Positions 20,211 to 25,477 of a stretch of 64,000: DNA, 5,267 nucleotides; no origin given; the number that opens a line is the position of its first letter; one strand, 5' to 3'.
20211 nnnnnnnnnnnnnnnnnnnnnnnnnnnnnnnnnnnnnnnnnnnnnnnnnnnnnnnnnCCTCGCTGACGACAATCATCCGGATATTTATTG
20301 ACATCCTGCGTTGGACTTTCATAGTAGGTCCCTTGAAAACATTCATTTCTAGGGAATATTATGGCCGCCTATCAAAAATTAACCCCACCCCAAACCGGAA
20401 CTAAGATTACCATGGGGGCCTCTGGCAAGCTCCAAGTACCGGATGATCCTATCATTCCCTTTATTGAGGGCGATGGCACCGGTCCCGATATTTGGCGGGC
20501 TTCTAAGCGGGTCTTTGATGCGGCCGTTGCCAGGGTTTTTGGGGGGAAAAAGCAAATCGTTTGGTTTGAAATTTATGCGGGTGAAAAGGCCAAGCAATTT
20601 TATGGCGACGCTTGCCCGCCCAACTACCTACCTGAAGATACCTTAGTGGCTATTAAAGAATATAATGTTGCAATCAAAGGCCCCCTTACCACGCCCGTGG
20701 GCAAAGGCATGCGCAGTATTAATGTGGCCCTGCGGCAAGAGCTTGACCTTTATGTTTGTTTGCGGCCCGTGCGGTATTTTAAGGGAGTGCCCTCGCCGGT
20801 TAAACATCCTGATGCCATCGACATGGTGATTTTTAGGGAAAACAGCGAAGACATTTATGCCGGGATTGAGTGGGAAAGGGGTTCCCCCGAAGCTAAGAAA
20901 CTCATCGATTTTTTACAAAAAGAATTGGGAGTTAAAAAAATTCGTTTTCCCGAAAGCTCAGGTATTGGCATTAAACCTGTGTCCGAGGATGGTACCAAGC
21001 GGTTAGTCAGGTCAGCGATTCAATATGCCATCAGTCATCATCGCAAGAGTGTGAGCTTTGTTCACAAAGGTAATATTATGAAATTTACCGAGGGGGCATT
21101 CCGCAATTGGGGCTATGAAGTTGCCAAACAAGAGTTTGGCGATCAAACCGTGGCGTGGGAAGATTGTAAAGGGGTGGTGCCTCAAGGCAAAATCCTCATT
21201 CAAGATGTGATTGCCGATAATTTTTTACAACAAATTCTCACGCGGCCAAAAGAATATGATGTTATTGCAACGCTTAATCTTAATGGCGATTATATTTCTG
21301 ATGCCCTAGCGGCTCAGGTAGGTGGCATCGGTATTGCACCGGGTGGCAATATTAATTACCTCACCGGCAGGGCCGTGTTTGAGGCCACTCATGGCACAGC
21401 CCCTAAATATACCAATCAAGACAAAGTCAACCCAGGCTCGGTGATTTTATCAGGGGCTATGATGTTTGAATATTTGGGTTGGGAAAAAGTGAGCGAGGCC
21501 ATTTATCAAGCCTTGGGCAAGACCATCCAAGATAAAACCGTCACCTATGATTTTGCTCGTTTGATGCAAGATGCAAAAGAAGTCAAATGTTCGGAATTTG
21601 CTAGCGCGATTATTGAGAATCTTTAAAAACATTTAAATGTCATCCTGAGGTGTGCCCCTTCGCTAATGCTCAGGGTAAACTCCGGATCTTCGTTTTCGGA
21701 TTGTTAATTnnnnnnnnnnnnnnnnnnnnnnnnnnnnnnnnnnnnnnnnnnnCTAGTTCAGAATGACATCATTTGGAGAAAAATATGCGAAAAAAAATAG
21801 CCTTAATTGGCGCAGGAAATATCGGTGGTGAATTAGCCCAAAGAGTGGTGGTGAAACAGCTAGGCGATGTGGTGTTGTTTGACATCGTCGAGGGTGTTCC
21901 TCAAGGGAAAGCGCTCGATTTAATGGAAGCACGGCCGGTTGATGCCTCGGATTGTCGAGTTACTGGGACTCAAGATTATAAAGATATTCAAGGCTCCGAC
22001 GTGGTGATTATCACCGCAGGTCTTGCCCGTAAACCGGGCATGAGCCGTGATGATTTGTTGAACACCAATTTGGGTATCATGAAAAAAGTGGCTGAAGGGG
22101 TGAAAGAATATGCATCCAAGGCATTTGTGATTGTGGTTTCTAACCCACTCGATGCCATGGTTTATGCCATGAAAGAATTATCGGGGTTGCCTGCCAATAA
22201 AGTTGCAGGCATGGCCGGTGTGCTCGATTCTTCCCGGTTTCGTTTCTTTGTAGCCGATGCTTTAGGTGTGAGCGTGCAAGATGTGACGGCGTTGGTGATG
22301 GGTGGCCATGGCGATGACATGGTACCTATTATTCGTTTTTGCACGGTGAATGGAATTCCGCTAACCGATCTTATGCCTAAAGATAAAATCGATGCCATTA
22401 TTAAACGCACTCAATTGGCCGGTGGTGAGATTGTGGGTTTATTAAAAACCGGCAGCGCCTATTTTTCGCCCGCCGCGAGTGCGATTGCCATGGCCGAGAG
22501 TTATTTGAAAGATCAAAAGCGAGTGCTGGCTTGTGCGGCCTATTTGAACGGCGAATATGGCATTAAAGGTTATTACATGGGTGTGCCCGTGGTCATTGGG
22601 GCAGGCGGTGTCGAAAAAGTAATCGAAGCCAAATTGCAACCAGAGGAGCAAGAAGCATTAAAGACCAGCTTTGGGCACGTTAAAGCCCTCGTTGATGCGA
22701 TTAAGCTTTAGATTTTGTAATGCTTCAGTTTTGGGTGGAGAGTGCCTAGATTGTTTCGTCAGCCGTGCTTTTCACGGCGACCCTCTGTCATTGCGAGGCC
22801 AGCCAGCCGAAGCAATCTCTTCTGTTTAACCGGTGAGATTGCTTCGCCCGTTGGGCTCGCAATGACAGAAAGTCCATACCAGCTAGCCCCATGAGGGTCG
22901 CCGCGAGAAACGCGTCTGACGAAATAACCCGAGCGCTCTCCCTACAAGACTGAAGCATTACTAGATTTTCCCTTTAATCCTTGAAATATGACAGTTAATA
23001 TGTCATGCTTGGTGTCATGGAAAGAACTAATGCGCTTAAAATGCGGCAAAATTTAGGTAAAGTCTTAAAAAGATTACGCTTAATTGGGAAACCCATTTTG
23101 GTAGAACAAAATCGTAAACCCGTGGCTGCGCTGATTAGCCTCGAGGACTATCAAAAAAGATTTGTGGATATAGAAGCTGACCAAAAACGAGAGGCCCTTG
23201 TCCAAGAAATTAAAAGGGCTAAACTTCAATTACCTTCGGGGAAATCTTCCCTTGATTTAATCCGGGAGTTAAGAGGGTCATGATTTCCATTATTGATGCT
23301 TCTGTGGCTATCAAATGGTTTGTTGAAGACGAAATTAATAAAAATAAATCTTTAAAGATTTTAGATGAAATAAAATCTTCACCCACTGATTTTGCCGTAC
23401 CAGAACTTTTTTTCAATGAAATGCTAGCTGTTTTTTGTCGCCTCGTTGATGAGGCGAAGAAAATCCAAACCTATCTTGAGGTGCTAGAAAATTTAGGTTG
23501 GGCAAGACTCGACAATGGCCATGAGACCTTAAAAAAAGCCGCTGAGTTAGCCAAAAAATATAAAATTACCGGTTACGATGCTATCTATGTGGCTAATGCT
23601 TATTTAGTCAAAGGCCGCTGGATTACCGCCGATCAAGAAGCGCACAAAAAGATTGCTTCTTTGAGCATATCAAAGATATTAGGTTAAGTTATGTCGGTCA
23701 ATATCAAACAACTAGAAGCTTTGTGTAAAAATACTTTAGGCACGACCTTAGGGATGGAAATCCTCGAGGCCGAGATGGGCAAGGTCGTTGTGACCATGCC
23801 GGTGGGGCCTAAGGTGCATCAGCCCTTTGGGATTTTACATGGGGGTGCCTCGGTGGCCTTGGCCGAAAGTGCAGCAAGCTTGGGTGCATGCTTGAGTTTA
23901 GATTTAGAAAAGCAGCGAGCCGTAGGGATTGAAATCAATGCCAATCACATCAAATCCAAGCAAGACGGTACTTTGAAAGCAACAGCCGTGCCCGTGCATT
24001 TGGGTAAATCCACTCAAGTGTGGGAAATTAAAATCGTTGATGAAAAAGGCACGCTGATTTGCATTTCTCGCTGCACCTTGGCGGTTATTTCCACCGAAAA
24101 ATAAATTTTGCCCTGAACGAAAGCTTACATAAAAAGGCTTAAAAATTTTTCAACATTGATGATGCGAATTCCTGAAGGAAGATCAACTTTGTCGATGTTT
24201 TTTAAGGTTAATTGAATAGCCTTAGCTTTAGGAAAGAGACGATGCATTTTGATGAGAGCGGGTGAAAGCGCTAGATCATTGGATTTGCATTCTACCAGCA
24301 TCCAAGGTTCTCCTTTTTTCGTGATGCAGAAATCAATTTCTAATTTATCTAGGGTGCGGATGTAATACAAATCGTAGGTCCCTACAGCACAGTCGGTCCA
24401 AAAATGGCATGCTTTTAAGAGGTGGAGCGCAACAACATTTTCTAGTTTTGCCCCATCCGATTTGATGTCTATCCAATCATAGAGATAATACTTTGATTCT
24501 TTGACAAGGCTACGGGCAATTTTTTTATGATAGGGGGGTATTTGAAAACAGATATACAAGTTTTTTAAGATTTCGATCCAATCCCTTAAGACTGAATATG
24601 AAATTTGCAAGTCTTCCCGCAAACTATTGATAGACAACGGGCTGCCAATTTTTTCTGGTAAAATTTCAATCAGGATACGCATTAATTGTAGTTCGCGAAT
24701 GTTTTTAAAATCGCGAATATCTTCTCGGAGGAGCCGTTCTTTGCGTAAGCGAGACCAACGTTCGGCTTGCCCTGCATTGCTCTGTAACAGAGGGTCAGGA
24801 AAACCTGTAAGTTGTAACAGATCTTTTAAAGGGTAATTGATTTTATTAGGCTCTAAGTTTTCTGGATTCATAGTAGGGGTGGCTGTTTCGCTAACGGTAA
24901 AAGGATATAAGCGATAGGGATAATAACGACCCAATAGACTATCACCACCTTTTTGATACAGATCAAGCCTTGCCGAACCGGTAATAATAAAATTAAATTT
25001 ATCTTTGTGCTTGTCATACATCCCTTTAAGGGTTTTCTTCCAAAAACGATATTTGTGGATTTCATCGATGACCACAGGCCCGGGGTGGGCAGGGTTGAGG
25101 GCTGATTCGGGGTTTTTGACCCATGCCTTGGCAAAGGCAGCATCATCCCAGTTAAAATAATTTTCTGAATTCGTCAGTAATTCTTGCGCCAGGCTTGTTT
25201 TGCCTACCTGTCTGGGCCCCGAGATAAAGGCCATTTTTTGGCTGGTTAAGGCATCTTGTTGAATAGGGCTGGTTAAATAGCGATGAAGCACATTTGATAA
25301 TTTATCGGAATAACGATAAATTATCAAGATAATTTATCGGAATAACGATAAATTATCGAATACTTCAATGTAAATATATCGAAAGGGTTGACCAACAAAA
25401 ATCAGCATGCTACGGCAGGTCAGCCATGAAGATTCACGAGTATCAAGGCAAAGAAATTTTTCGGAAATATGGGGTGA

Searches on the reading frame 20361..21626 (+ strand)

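Call 87: search_protein_families(library=pfam, proteins=[window:20361-21626:+], max_evalue=0.000001)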
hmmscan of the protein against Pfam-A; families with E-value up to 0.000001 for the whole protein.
window:20361-21626:+ (421 aa): 1 family
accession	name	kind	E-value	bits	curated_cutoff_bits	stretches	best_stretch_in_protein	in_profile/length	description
PF00180.25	Iso_dh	-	9.1e-89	298.5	27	1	32-417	2-348/348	Isocitrate/isopropylmalate dehydrogenase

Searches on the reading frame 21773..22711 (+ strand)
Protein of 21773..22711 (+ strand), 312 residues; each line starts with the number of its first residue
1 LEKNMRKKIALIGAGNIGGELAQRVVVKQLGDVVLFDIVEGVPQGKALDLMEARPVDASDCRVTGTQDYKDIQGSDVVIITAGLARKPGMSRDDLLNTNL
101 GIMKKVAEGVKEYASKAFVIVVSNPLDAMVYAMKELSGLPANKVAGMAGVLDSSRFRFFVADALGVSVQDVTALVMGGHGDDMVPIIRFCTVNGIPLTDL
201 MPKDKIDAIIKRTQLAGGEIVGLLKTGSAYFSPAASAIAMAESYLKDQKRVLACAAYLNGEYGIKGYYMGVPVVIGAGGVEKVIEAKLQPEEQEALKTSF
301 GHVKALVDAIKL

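Call 15: search_protein_families(library=pfam, proteins=[window:21773-22711:+])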
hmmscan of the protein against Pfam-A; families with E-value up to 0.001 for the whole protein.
window:21773-22711:+ (312 aa): 2 families
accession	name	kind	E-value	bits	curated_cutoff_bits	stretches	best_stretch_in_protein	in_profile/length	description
PF00056.29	Ldh_1_N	-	1.7e-41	142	27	1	8-146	2-141/141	lactate/malate dehydrogenase, NAD binding domain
PF02866.23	Ldh_1_C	-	2.4e-32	112.7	22.6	1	151-306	3-166/174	lactate/malate dehydrogenase, alpha/beta C-terminal domain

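Call 63: find_homologous_proteins(query=window:21773-22711:+, max_evalue=1e-60)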
Query window:21773-22711:+ (312 aa): 8000 proteins with E <= 1e-60 among 8000 candidates; the best 120 are listed.
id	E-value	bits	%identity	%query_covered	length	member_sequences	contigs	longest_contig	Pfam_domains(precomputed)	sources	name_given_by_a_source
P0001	2.0e-192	656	100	99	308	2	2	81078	PF00056.30,PF02866.24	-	-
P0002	9.0e-157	539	81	98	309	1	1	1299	PF00056.30,PF02866.24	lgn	-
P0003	1.1e-156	539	82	98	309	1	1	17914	PF00056.30,PF02866.24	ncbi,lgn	-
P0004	1.3e-156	539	80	98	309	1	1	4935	PF00056.30,PF02866.24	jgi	jgi:malate dehydrogenase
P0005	3.8e-156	537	80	98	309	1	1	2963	PF00056.30,PF02866.24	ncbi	-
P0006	4.9e-156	537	80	98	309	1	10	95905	PF00056.30,PF02866.24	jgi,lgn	jgi:malate dehydrogenase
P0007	9.4e-156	536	81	98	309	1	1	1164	PF00056.30,PF02866.24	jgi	jgi:malate dehydrogenase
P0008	5.3e-155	533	81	98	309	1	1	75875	PF00056.30,PF02866.24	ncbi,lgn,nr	ncbi:malate dehydrogenase [Deltaproteobacteria bacterium PRO3]|nr:malate dehydrogenase [Deltaproteob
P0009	7.2e-155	533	80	98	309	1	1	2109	PF00056.30,PF02866.24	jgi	jgi:malate dehydrogenase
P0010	1.8e-154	531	80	98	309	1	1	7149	PF00056.30,PF02866.24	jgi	-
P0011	2.0e-154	531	80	98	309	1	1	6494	PF00056.30,PF02866.24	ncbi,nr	ncbi:MAG: malate dehydrogenase [Deltaproteobacteria bacterium]|nr:malate dehydrogenase [Deltaproteob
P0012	2.3e-154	531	80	99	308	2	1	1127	PF00056.30,PF02866.24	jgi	jgi:malate dehydrogenase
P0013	3.3e-154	531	81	99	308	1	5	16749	PF00056.30,PF02866.24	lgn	-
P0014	3.8e-154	530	80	98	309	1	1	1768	PF00056.30,PF02866.24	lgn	-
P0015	4.5e-154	530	79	98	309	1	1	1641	PF00056.30,PF02866.24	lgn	-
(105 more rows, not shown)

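Call 64: find_encoding_contigs(protein=P0001, flank=10000, max_places=4)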
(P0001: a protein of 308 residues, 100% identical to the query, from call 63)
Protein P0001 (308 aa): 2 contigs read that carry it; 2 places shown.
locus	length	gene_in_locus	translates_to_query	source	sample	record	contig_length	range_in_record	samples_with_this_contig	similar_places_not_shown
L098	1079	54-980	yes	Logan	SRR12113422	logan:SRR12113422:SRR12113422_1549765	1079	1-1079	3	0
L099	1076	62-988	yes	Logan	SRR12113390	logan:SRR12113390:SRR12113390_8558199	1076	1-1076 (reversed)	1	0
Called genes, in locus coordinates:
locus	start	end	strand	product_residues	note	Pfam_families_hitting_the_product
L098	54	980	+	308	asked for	PF00056:Ldh_1_N, PF02866:Ldh_1_C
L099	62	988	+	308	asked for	PF00056:Ldh_1_N, PF02866:Ldh_1_C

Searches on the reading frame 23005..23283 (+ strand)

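Call 15: search_protein_families(library=pfam, proteins=[window:23005-23283:+])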
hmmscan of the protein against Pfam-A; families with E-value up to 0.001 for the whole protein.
window:23005-23283:+ (92 aa): 1 family
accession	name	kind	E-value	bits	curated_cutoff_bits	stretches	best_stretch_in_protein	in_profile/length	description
PF02604.26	PhdYeFM_antitox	-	6.1e-08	32.8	29.8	1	13-52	9-48/74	Antitoxin Phd_YefM, type II toxin-antitoxin system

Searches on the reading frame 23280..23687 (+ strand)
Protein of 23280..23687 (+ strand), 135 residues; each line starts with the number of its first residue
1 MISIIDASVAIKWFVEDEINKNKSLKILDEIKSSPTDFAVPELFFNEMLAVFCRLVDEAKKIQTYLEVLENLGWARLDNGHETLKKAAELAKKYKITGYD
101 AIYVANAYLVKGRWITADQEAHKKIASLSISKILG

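Call 87: search_protein_families(library=pfam, proteins=[window:23280-23687:+], max_evalue=0.000001)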
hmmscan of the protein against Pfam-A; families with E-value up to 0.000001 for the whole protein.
window:23280-23687:+ (135 aa): 1 family
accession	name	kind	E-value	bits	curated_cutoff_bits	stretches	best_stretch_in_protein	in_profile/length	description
PF01850.27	PIN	-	9.4e-13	49.3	23.6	1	4-124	2-116/120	PIN domain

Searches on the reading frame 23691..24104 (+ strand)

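Call 87: search_protein_families(library=pfam, proteins=[window:23691-24104:+], max_evalue=0.000001)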
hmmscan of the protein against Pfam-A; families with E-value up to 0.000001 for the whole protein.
window:23691-24104:+ (137 aa): 1 family
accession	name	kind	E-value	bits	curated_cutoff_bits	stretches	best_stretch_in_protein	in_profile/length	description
PF03061.28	4HBT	-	1.3e-15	57.8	20.6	1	46-124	1-79/79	Thioesterase superfamily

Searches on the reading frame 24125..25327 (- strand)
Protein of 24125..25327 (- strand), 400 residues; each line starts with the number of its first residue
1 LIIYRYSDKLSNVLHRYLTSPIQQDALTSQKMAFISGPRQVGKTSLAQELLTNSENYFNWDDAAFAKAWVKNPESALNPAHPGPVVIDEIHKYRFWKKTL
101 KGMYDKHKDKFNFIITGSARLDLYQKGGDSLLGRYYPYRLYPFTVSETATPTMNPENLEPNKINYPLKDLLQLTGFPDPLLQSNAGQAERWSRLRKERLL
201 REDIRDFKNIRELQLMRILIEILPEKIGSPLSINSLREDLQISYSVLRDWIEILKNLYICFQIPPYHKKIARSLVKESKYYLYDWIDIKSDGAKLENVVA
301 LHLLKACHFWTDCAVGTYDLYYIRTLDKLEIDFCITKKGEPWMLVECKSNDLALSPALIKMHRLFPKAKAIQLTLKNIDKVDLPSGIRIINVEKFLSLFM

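Call 87: search_protein_families(library=pfam, proteins=[window:24125-25327:-], max_evalue=0.000001)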
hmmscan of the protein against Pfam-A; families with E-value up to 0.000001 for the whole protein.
window:24125-25327:- (400 aa): 2 families
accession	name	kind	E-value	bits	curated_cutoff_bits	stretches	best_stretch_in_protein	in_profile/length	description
PF13635.12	DUF4143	-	1.4e-25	90.3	28.1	1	202-350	2-160/160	Domain of unknown function (DUF4143)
PF13173.12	AAA_14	-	2e-24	86.4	27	1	30-148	2-128/129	AAA domain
